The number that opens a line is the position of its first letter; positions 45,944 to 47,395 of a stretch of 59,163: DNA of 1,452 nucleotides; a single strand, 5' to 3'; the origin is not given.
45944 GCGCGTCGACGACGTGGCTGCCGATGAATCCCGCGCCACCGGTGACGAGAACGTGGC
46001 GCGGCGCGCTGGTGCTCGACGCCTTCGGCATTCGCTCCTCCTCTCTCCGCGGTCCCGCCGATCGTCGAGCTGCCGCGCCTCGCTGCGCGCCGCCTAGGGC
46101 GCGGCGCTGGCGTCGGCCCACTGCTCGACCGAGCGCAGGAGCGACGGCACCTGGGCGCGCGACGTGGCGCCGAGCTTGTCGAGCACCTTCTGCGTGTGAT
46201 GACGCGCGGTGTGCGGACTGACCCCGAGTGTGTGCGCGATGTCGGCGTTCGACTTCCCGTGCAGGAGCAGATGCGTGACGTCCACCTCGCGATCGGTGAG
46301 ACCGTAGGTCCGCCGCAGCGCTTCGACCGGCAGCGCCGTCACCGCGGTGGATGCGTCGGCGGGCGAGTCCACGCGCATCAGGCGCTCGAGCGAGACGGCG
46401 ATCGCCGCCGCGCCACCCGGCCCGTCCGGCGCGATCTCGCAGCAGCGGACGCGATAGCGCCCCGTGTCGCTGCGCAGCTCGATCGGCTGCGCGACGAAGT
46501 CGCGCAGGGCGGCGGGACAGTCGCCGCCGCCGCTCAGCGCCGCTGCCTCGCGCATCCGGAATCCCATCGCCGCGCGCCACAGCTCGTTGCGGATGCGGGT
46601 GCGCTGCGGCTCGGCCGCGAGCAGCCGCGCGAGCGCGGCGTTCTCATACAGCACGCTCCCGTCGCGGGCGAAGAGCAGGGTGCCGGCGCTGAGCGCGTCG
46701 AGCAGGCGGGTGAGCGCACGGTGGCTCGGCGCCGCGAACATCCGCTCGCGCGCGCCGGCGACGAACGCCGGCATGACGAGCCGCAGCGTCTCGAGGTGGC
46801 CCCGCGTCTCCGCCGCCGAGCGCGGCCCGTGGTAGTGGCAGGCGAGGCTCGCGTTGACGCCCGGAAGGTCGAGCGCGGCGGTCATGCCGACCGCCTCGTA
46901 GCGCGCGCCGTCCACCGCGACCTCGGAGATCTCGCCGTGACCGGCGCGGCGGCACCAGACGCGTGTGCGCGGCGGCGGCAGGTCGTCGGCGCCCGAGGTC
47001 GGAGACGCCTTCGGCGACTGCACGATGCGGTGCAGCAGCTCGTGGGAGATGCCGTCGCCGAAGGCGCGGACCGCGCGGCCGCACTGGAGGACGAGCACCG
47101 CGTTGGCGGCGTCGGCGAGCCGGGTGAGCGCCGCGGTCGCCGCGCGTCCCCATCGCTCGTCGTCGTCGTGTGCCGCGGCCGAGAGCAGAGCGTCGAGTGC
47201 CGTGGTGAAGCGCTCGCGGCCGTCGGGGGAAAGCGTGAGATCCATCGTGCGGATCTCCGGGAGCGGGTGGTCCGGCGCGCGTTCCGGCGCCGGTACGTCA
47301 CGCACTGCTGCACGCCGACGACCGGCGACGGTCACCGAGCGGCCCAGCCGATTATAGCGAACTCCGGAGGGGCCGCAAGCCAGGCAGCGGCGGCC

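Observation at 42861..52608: c-di-GMP / LuxR-wired 'secreted enzyme' neighbourhood adjacent to the polysaccharide locus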

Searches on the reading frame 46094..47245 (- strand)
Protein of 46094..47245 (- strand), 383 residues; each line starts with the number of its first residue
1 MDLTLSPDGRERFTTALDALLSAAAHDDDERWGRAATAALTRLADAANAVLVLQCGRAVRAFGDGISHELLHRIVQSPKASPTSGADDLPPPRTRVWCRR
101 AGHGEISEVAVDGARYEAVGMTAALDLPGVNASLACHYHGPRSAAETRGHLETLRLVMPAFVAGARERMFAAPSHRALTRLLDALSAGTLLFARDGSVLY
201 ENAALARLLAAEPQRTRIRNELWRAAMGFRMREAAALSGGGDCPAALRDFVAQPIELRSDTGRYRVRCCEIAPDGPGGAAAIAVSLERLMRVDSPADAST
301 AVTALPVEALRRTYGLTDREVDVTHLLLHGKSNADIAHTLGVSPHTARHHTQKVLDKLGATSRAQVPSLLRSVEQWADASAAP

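Call 22: search_protein_families(library=ncbifam, proteins=[window:46094-47245:-], max_evalue=0.01)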
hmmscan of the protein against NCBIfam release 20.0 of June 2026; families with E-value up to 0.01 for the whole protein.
window:46094-47245:- (383 aa): 20 families
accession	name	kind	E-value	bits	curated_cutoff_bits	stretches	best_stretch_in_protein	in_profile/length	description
NF041232.1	BagY_FevT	exception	1.1e-12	47.5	700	1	185-366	182-347/367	LuxR family transcriptional regulator BagY/FevT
NF047785.1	respo_reg_MadR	equivalog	8.4e-10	38.3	300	1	294-365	125-198/209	MadR family response regulator transcription factor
TIGR03020.2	EpsA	equivalog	1.5e-09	37.9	170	1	311-366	186-241/247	XrtB/PEP-CTERM-associated transcriptional regulator EpsA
NF038181.1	reg_ATPase_IniR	equivalog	7.9e-09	34.4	750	1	296-373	747-824/827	isoniazid response ATPase/transcriptional regulator IniR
NF052445.1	RespRegMctR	equivalog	2.4e-07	30.4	300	1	311-365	140-194/205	two-component system response regulator MctR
NF003420.0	PRK04841.1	equivalog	5.3e-07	28.1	537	1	309-365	832-888/903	HTH-type transcriptional regulator MalT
NF006900.1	PRK09390.1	equivalog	7.1e-06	25.7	255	1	302-365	129-192/203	response regulator FixJ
TIGR03541.1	reg_near_HchA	equivalog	7.4e-06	25.6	215.6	1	310-365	166-221/232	PA1136 family autoinducer-binding transcriptional regulator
NF007708.0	PRK10403.1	equivalog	7.5e-06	25.5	343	1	316-365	154-203/215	nitrate/nitrite response regulator protein NarP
NF040749.1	tetrathio_RR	equivalog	1.3e-05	25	290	1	305-370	122-188/191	tetrathionate respiration response regulator TtrR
NF007935.0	PRK10651.1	equivalog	4.2e-05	22.8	250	1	311-365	151-205/216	two-component system response regulator NarL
NF052366.1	photon_PedR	equivalog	5.9e-05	23.2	120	1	316-365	3-52/74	photosynthetic electron transport-dependent transcriptional regulator PedR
NF007505.1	PRK10100.1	equivalog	7.7e-05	22.5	250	1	313-366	142-195/204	biofilm master transcriptional regulator CsgD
NF007685.0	PRK10360.1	equivalog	9.2e-05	22.3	258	1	311-363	133-185/196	response regulator transcription factor UhpA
NF011896.0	PRK15369.1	equivalog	0.0012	18.5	242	1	292-364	127-198/211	two component system response regulator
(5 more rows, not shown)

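Call 64: search_protein_families(library=pfam, proteins=[window:46304-47245:-], max_evalue=10)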
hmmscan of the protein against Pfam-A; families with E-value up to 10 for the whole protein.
window:46304-47245:- (314 aa): 1 family
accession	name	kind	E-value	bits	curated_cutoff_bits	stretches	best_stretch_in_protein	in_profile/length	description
PF08100.18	Dimerisation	-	0.021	15.1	25.6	1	172-211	51-92/93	O-methyltransferase dimerisation domain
